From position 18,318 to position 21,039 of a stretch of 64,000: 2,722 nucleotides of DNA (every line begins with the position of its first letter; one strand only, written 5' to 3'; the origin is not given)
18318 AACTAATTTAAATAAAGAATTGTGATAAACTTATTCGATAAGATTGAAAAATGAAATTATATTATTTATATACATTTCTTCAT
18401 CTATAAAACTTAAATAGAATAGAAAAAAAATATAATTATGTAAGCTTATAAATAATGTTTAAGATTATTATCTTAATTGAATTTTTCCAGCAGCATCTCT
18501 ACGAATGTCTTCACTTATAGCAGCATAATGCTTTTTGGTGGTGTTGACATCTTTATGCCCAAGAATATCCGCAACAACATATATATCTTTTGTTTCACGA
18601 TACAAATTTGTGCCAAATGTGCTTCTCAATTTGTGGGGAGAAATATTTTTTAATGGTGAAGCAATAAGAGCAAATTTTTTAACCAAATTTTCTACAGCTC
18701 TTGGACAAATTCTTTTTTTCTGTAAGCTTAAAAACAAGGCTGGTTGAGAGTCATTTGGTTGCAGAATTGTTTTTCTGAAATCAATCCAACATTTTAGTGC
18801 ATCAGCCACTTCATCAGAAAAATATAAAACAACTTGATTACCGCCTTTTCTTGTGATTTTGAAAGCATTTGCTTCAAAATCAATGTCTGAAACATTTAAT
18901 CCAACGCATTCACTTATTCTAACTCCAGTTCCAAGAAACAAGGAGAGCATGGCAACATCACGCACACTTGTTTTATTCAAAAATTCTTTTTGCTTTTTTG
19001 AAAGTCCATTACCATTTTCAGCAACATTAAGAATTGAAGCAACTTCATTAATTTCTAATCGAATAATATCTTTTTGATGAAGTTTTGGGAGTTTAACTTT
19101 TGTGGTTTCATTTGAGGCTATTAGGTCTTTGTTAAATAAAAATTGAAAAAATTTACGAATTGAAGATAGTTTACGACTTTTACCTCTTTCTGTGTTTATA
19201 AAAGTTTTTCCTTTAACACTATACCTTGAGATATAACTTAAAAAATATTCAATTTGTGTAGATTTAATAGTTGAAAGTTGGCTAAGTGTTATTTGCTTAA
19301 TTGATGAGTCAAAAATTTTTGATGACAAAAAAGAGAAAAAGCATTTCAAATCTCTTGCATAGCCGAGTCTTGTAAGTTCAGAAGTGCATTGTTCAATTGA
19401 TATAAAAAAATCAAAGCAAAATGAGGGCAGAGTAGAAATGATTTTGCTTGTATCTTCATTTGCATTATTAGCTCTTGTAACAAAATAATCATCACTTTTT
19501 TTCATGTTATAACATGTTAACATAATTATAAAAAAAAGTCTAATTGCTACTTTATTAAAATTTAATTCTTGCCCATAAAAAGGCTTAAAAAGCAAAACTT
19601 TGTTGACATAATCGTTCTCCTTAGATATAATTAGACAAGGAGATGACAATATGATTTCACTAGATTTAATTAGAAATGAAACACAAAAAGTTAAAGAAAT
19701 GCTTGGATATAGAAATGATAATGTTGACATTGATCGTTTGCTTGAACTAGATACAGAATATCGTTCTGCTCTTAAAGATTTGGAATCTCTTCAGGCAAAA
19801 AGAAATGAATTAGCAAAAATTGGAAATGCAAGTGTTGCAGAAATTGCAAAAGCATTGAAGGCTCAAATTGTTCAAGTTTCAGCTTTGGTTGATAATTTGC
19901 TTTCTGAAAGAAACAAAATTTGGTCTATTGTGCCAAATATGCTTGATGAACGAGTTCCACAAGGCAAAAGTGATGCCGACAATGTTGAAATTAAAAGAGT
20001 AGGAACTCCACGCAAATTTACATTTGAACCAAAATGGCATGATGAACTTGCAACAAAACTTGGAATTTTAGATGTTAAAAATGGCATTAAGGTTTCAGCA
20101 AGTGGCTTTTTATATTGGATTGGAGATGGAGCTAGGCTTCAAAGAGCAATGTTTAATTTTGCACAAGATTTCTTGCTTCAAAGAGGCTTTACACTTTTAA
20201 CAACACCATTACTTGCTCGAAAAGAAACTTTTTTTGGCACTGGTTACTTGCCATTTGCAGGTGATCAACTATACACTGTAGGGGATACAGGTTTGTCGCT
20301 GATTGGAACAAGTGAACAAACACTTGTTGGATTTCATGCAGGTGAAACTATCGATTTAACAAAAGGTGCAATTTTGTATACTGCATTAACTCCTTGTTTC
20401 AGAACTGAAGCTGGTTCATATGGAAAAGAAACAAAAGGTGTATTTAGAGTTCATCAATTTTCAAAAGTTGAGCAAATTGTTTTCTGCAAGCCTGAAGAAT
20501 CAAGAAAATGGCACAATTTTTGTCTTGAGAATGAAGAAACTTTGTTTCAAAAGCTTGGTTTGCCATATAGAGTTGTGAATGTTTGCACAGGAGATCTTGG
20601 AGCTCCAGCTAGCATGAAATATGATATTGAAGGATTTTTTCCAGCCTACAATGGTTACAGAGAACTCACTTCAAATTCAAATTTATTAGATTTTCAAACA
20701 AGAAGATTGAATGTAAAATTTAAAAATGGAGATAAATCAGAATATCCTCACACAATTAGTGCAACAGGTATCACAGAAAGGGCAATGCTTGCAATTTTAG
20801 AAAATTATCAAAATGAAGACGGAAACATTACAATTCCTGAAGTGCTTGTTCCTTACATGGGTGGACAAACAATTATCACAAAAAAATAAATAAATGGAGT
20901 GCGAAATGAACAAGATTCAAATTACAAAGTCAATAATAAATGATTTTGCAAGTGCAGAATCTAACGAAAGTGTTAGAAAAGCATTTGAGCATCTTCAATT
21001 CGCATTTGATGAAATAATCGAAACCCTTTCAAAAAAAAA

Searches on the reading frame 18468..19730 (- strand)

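Call 63: search_protein_families(library=pfam, proteins=[window:18468-19730:-], max_evalue=0.00001)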
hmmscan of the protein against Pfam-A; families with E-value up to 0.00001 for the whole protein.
window:18468-19730:- (420 aa): 2 families
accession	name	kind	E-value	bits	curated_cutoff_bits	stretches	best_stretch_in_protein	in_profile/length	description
PF00589.27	Phage_integrase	-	1.3e-34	119.9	27.1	1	225-406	3-169/172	Phage integrase family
PF02899.23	Phage_int_SAM_1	-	9.9e-07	29.4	22.3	1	109-199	7-80/83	Phage integrase, N-terminal SAM-like domain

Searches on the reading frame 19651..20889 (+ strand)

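Call 63: search_protein_families(library=pfam, proteins=[window:19651-20889:+], max_evalue=0.00001)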
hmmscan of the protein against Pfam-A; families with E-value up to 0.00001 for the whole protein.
window:19651-20889:+ (412 aa): 2 families
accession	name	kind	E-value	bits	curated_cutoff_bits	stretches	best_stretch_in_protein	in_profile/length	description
PF00587.30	tRNA-synt_2b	-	3.6e-27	96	29.3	1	215-386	11-179/179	tRNA synthetase class II core domain (G, H, P, S and T)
PF02403.27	Seryl_tRNA_N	-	5.4e-14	52.8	28.2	1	1-96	1-106/108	Seryl-tRNA synthetase N-terminal domain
